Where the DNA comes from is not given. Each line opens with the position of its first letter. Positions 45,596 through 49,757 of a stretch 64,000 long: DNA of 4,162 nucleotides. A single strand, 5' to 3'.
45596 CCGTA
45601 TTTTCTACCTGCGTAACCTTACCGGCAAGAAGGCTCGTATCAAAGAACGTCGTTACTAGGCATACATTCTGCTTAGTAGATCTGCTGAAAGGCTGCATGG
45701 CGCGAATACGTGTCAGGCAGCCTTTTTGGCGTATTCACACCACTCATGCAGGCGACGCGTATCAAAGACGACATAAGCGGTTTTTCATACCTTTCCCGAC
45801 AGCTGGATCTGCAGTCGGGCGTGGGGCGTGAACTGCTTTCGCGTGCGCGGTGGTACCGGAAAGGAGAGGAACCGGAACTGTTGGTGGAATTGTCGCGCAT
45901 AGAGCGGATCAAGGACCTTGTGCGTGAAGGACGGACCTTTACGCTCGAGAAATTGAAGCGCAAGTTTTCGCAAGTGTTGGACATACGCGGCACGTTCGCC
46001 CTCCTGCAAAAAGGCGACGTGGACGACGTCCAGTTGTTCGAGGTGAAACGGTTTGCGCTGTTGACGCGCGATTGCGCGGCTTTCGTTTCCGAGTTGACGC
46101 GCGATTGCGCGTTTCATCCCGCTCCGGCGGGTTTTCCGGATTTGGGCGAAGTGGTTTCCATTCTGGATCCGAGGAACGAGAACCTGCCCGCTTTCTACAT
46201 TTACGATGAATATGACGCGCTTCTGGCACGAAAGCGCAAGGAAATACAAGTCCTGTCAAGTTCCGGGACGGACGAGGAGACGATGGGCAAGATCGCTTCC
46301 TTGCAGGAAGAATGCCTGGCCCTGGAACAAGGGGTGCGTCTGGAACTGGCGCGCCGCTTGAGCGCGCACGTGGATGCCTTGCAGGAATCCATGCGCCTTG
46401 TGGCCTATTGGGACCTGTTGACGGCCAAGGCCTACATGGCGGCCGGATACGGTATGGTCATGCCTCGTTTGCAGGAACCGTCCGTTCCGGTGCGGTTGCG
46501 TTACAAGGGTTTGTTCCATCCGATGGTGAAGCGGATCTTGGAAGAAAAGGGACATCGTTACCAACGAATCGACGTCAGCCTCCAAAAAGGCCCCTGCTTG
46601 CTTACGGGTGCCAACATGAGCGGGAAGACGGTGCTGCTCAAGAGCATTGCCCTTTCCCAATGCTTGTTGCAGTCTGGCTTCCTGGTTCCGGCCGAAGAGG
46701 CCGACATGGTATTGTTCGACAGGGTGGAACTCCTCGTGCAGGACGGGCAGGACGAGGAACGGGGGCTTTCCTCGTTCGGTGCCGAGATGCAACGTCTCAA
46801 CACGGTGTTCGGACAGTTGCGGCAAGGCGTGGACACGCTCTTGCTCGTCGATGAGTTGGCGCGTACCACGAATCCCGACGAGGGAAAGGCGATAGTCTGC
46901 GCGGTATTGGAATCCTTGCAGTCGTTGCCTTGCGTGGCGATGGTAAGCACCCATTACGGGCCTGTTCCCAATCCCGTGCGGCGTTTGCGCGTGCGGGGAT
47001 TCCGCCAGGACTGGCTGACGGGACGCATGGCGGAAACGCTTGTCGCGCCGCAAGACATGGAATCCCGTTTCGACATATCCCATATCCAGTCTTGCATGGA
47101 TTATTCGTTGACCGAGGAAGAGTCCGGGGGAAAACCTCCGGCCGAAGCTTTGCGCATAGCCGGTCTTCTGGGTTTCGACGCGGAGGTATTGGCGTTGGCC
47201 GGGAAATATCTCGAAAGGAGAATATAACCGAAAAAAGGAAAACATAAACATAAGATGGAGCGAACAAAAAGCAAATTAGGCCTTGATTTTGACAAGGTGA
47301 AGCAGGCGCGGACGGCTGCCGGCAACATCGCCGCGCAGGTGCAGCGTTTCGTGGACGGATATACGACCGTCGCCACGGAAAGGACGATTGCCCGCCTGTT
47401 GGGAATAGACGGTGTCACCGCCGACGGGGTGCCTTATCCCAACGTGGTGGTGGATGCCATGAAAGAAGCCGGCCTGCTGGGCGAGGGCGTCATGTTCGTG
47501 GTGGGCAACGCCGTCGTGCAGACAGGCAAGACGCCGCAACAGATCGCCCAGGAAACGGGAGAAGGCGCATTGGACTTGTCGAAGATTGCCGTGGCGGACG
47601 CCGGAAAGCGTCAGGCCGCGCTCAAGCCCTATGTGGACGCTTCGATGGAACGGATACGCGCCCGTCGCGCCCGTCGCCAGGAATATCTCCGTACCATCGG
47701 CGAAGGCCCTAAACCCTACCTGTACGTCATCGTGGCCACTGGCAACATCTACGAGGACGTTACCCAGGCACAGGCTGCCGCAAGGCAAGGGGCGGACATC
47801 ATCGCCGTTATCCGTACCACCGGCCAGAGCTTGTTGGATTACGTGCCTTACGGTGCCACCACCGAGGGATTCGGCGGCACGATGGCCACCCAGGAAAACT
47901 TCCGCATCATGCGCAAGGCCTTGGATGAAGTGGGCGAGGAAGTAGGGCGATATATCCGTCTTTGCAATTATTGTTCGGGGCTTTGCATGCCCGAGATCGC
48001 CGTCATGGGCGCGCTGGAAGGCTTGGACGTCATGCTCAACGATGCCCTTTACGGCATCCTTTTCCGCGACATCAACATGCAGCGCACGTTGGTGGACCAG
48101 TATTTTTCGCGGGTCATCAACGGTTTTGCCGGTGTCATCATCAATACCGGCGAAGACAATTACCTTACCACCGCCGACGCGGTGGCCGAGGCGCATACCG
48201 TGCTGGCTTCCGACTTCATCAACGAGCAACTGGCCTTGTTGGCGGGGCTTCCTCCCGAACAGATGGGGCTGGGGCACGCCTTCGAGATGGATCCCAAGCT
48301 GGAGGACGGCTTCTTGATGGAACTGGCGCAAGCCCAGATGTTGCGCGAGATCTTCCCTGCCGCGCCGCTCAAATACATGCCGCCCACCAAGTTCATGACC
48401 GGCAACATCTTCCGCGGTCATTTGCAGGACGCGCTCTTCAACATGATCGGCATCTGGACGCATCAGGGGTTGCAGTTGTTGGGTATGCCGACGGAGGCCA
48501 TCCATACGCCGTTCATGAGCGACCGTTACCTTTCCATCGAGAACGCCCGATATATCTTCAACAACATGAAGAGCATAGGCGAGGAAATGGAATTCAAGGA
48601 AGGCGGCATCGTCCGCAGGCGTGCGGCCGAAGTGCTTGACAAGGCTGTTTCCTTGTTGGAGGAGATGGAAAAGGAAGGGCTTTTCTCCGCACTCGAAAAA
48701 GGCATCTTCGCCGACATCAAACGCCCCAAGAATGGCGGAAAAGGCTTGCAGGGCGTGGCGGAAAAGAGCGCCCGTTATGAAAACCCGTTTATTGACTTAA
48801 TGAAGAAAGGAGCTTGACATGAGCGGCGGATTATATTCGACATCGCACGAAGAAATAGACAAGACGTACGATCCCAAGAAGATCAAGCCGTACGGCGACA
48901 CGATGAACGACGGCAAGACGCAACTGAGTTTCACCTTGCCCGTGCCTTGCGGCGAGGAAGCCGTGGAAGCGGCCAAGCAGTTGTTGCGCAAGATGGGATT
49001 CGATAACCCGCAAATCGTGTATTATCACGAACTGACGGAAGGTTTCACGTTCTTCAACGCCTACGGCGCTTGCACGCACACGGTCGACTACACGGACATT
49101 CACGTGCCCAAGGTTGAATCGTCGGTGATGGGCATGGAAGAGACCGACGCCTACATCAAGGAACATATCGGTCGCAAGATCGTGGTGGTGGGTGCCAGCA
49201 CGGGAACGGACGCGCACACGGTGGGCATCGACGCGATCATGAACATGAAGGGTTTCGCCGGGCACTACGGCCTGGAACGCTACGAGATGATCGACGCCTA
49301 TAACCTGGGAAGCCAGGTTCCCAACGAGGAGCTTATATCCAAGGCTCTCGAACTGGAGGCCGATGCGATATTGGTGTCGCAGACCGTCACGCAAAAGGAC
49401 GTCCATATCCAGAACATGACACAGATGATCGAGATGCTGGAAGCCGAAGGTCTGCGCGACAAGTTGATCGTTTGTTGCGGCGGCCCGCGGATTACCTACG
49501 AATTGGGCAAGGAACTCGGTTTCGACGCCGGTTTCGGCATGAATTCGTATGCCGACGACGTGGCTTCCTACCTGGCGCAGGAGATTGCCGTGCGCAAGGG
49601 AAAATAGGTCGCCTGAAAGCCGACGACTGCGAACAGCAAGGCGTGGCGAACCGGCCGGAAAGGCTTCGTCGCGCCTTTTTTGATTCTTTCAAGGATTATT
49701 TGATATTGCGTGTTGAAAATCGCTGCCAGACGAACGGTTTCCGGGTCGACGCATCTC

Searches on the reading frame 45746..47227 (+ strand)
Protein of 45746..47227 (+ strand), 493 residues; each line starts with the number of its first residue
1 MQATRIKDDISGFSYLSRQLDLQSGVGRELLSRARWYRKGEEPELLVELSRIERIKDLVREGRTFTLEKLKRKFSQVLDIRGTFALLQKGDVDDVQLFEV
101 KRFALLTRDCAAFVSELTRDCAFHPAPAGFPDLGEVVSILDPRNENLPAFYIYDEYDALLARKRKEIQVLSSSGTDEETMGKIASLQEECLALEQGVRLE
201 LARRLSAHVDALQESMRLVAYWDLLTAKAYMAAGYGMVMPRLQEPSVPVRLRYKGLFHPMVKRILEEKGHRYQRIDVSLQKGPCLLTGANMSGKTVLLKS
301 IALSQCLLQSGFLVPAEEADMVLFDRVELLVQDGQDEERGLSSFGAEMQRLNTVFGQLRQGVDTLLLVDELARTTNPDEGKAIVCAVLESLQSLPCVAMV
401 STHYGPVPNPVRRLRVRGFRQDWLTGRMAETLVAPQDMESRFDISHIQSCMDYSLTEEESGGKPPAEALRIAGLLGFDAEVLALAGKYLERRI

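Call 83: search_protein_families(library=ncbifam, proteins=[window:45746-47227:+], max_evalue=0.001)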
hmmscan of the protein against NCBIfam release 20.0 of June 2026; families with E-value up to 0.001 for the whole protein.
window:45746-47227:+ (493 aa): 4 families
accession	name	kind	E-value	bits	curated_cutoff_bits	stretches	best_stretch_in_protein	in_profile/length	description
NF052383.1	ATPase_KamC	equivalog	1.8e-121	406.4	300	2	176-489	205-508/508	lysine 5,6-aminomutase reactivase ATPase KamC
TIGR01069.2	mutS2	equivalog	1.5e-42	146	400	1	182-406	234-451/790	endonuclease MutS2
NF003810.1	PRK05399.1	equivalog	1.4e-31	110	480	1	180-404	503-725/793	DNA mismatch repair protein MutS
TIGR01070.1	mutS1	equivalog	8.6e-28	97.1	641.7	1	179-404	494-714/840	DNA mismatch repair protein MutS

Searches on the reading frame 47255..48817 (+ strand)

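Call 83: search_protein_families(library=ncbifam, proteins=[window:47255-48817:+], max_evalue=0.001)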
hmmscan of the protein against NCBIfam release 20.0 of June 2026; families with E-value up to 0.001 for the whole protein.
window:47255-48817:+ (520 aa): 2 families
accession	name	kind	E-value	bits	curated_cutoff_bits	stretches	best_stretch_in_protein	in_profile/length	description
NF052384.1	Lys_5_6_mutase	equivalog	1.3e-274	911.5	600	1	7-517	1-511/511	lysine 5,6-aminomutase subunit alpha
NF040743.1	ornith_mutase_E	equivalog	6.3e-49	166.6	800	1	143-489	59-405/730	D-ornithine 4,5-aminomutase subunit OraE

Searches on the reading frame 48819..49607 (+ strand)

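Call 83: search_protein_families(library=ncbifam, proteins=[window:48819-49607:+], max_evalue=0.001)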
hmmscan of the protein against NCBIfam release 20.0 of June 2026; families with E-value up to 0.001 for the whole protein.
window:48819-49607:+ (262 aa): 8 families
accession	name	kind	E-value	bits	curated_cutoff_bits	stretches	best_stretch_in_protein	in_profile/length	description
NF052385.1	Lys_5_6_beta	equivalog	6.2e-124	412.4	280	1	20-259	1-240/241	lysine 5,6-aminomutase subunit beta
NF040743.1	ornith_mutase_E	equivalog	5e-43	147.1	800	1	11-256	490-726/730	D-ornithine 4,5-aminomutase subunit OraE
NF041607.1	dimeth_corrin_MtbC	equivalog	5.5e-10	39.1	350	1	109-237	65-187/203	dimethylamine corrinoid protein MtbC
NF002612.0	PRK02261.1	equivalog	3.6e-09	36.3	110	1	121-259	5-137/148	methylaspartate mutase subunit S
TIGR02370.1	pyl_corrinoid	subfamily_domain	4.8e-09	35.9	215.3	1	89-237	47-189/197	methyltransferase cognate corrinoid protein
TIGR01501.1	MthylAspMutase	equivalog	8.1e-09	35.3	135.8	1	121-256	3-132/134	methylaspartate mutase subunit S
NF047996.1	corrin_MtgC_2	exception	1.1e-08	34.8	370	1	115-244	85-200/212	glycine betaine-specific corrinoid protein MtgC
NF047995.1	corrinoid_MtgC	exception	7.9e-07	28.8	310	1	121-238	94-198/215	glycine betaine-specific corrinoid protein MtgC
